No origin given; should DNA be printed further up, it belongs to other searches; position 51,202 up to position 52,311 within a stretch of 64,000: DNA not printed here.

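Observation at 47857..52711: Giant 1434-aa protein: degenerate MPN/JAMM-like head + ~850-aa AEAR-rich coiled-coil array + TM + C-terminal domain, with a small acidic partner gene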

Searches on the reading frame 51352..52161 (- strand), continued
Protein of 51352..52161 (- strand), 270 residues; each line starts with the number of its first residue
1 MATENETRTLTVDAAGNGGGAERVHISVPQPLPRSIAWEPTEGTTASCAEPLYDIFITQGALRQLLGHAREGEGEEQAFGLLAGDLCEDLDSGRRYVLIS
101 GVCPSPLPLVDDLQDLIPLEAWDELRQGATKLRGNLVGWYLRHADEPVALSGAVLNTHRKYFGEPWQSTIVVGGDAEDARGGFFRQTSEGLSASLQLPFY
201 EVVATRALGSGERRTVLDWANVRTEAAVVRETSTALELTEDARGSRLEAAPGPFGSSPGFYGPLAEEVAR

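Call 51: list_cluster_members(proteins=[P0057, P0060, P0064, P0081, P0104, P0111, P0124, P0150, P0196, P0063])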
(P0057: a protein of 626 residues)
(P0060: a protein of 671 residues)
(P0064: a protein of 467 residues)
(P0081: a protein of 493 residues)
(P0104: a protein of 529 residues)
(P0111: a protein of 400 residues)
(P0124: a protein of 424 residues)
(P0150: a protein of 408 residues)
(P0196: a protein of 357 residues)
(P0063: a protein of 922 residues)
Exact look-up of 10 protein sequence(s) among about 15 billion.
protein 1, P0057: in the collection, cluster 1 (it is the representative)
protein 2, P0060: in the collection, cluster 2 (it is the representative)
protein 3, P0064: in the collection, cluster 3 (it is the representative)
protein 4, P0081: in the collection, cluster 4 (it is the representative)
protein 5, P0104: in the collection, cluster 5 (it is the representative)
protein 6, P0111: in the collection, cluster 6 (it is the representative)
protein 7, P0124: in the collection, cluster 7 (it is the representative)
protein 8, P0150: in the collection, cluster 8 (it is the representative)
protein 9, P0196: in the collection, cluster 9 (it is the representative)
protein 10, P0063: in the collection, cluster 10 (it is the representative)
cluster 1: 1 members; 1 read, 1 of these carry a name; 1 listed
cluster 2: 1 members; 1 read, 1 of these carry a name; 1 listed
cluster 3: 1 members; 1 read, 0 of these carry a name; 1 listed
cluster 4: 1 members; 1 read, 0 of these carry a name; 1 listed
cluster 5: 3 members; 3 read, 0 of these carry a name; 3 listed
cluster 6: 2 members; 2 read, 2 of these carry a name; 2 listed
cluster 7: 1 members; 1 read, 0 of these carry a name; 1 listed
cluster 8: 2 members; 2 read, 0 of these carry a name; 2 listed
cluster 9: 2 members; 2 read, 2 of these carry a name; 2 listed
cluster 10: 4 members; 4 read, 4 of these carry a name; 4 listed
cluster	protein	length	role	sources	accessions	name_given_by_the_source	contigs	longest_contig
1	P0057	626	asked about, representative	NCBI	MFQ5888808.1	MAG: hypothetical protein ACE5JR_02010 [Gemmatimonadota bacterium]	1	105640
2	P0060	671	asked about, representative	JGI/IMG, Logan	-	proteasome lid subunit RPN8/RPN11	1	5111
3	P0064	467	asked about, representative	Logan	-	-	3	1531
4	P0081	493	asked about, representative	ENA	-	-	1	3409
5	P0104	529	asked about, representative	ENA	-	-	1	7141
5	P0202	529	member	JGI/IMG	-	-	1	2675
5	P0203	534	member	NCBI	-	-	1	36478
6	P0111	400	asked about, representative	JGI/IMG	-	hypothetical protein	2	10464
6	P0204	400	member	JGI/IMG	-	proteasome lid subunit RPN8/RPN11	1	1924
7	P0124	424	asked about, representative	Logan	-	-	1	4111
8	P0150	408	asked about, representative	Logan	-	-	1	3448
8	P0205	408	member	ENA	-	-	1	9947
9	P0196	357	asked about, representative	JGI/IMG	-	hypothetical protein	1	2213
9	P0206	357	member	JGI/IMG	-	hypothetical protein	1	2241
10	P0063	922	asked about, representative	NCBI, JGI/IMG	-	hypothetical protein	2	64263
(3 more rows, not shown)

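Call 54: find_encoding_contigs(protein=P0057, flank=8000, max_places=2)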
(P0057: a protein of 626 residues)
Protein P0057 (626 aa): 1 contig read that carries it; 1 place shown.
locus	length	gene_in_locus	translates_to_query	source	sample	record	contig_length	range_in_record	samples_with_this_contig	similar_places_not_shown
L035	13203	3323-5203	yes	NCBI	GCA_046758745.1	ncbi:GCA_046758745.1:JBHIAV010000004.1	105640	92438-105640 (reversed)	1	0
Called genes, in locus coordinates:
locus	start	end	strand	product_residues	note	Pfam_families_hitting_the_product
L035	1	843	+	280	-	PF01297:ZnuA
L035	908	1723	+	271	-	PF00005:ABC_tran, PF13304:AAA_21 (weak)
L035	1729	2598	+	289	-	PF00950:ABC-3, PF01032:FecCD (weak)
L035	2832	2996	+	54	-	PF04964:Flp_Fap (weak)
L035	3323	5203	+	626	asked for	PF01398:JAB (faint)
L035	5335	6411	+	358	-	PF03576:Peptidase_S58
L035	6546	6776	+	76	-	PF11127:YgaP-like_TM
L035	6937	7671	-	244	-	PF01553:Acyltransferase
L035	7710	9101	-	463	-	PF06965:Na_H_antiport_1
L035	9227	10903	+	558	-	PF00890:FAD_binding_2 (faint), PF01266:DAO (faint), PF21162:ETFQO_UQ-bd, PF05187:Fer4_ETF_QO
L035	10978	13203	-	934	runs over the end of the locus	PF00330:Aconitase, PF00694:Aconitase_C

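Call 55: find_encoding_contigs(protein=P0063, flank=8000, max_places=2)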
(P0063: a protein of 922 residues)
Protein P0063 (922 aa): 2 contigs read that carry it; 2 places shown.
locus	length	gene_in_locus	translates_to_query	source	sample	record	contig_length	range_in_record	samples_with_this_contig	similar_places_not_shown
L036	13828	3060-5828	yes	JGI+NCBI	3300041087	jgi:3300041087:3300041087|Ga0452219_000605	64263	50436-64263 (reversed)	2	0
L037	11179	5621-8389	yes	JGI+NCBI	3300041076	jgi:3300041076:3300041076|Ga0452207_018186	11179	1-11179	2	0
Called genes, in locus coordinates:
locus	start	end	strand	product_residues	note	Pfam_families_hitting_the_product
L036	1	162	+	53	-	?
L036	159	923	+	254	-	PF00005:ABC_tran, PF13304:AAA_21 (weak)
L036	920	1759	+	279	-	PF00950:ABC-3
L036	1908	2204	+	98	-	-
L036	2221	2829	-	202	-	PF13505:OMP_b-brl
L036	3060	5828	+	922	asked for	-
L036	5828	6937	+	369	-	PF03576:Peptidase_S58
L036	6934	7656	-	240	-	PF01553:Acyltransferase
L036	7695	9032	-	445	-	PF06965:Na_H_antiport_1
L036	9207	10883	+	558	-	PF00890:FAD_binding_2 (faint), PF01266:DAO (weak), PF21162:ETFQO_UQ-bd, PF05187:Fer4_ETF_QO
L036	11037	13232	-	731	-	PF10459:Peptidase_S46, PF13365:Trypsin_2 (faint)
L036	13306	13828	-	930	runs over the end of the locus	PF00330:Aconitase, PF00694:Aconitase_C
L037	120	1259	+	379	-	-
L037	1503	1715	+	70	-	PF00313:CSD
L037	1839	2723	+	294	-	PF01297:ZnuA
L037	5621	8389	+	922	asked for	-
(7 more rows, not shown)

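Call 59: list_cluster_members(proteins=[P0065, P0072, P0082, P0098, P0100, P0105, P0119, P0153, P0162, P0187])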
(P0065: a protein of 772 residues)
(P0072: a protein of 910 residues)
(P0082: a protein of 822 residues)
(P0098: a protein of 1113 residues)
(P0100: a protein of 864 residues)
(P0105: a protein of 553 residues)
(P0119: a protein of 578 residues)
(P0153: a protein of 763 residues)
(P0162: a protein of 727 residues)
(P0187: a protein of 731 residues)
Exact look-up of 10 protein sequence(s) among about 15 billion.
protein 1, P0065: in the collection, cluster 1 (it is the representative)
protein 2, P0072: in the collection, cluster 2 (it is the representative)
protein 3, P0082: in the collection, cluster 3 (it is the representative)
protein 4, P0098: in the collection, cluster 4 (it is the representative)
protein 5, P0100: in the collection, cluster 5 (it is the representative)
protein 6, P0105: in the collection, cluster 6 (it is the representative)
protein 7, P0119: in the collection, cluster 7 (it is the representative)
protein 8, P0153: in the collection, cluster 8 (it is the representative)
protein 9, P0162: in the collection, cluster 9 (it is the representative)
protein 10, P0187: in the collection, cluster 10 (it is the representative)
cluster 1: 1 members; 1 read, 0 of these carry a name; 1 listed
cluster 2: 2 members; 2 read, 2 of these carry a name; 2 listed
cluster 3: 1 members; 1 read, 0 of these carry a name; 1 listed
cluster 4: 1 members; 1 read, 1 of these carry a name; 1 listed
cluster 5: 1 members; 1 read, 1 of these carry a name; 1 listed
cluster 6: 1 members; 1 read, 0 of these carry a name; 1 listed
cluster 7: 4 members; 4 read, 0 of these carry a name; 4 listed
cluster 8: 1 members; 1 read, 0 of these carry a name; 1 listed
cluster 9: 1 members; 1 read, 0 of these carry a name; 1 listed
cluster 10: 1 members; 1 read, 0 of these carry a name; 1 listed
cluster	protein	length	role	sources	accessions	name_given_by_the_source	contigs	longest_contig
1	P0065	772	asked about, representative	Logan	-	-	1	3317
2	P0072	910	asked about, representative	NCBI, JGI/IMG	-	hypothetical protein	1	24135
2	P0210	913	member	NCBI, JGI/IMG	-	hypothetical protein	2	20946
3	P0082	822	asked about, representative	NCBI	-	-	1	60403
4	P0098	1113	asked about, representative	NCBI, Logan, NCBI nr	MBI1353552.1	MAG: hypothetical protein GC160_04345 [Acidobacteria bacterium] | hypothetical protein [Acidobacteriota bacterium]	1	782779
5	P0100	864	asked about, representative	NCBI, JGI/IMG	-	proteasome lid subunit RPN8/RPN11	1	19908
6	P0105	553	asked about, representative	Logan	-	-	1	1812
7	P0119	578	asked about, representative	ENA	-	-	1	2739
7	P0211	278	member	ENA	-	-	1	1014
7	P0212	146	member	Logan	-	-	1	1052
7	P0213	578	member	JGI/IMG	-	-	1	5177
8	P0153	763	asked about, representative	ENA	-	-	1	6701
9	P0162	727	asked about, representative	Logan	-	-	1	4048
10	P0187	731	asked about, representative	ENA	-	-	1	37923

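Call 64: search_protein_families(library=padloc, proteins=[window:51352-52161:-], max_evalue=1)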
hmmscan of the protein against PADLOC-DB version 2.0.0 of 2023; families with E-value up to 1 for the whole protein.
window:51352-52161:- (270 aa): 0 families

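Call 80: find_encoding_contigs(protein=P0082, flank=5000, max_places=1)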
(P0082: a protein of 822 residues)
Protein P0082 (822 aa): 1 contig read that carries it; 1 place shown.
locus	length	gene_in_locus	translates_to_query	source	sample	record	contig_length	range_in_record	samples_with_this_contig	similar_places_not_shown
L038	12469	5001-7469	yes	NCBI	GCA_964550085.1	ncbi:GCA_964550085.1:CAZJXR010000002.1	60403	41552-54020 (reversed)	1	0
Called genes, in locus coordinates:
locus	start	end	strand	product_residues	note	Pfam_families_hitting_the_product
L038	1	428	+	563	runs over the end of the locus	PF01494:FAD_binding_3 (weak), PF00732:GMC_oxred_N, PF05199:GMC_oxred_C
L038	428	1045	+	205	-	PF13618:Gluconate_2-dh3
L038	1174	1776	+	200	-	-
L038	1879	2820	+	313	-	PF06525:SoxE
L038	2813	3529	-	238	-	PF02517:Rce1-like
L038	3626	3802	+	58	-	PF06348:DUF1059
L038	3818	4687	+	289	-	PF01427:Peptidase_M15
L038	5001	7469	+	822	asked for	-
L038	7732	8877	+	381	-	PF03576:Peptidase_S58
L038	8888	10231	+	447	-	PF01266:DAO (faint), PF01494:FAD_binding_3 (faint), PF02254:TrkA_N, PF03807:F420_oxidored (faint), PF13241:NAD_binding_7 (faint), PF02080:TrkA_C, PF02254:TrkA_N, PF02080:TrkA_C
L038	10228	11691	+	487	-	PF02386:TrkH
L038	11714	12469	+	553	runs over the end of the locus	PF21162:ETFQO_UQ-bd, PF05187:Fer4_ETF_QO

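Call 81: find_encoding_contigs(protein=P0187, flank=5000, max_places=1)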
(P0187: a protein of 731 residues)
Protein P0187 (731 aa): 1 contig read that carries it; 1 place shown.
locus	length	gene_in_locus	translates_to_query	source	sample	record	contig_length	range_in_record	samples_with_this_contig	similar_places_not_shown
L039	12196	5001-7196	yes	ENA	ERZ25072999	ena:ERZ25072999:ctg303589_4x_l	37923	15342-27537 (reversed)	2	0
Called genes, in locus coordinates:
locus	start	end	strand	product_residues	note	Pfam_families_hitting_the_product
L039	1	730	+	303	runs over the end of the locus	-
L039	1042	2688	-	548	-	PF00561:Abhydrolase_1, PF12697:Abhydrolase_6 (weak), PF08386:Abhydrolase_4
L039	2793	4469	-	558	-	PF00743:FMO-like, PF01266:DAO (faint), PF07992:Pyr_redox_2, PF13450:NAD_binding_8, PF13454:NAD_binding_9 (weak), PF13738:Pyr_redox_3, PF13434:Lys_Orn_oxgnase (faint), PF00743:FMO-like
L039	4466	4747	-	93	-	-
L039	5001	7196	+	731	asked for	-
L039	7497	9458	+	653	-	-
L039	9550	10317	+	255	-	PF01048:PNP_UDP_1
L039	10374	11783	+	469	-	PF01979:Amidohydro_1, PF07969:Amidohydro_3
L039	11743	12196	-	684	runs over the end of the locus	PF00596:Aldolase_II, PF00106:adh_short, PF01370:Epimerase (weak), PF08659:KR (weak), PF13561:adh_short_C2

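Call 82: find_encoding_contigs(protein=P0203, flank=5000, max_places=1)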
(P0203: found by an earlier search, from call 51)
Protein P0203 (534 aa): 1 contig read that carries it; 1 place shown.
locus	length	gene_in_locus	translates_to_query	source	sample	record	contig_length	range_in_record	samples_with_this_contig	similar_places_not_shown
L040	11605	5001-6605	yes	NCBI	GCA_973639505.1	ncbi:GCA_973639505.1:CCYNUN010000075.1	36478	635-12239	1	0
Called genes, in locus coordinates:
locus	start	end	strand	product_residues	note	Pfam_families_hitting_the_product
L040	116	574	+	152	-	PF01047:MarR (weak), PF12802:MarR_2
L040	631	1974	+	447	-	PF00224:PK, PF02887:PK_C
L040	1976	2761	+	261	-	PF23023:Anti-Pycsar_Apyc1, PF00753:Lactamase_B, PF12706:Lactamase_B_2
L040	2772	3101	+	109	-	PF12732:YtxH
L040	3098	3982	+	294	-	PF03631:Virul_fac_BrkB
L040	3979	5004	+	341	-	PF00155:Aminotran_1_2, PF01212:Beta_elim_lyase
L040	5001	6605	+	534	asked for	-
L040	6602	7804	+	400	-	PF02369:Big_1, PF09134:Invasin_D3 (weak)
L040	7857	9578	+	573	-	PF13177:DNA_pol3_delta2, PF13401:AAA_22, PF00004:AAA, PF22608:DNAX_ATPase_lid, PF12169:DNA_pol3_gamma3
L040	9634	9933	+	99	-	PF02575:YbaB_DNA_bd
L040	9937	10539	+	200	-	PF00633:HHH (faint), PF21176:RecR_HhH, PF02132:RecR_ZnF (weak), PF01751:Toprim, PF13662:Toprim_4, PF21175:RecR_C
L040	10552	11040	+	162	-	PF03259:Robl_LC7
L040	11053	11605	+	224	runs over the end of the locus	PF00025:Arf (weak)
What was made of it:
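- Tried and rejected: The exception is Peptidase_S58 downstream of the Gemmatimonadota MPN+ paralog (calls 54, 55, 80-82).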
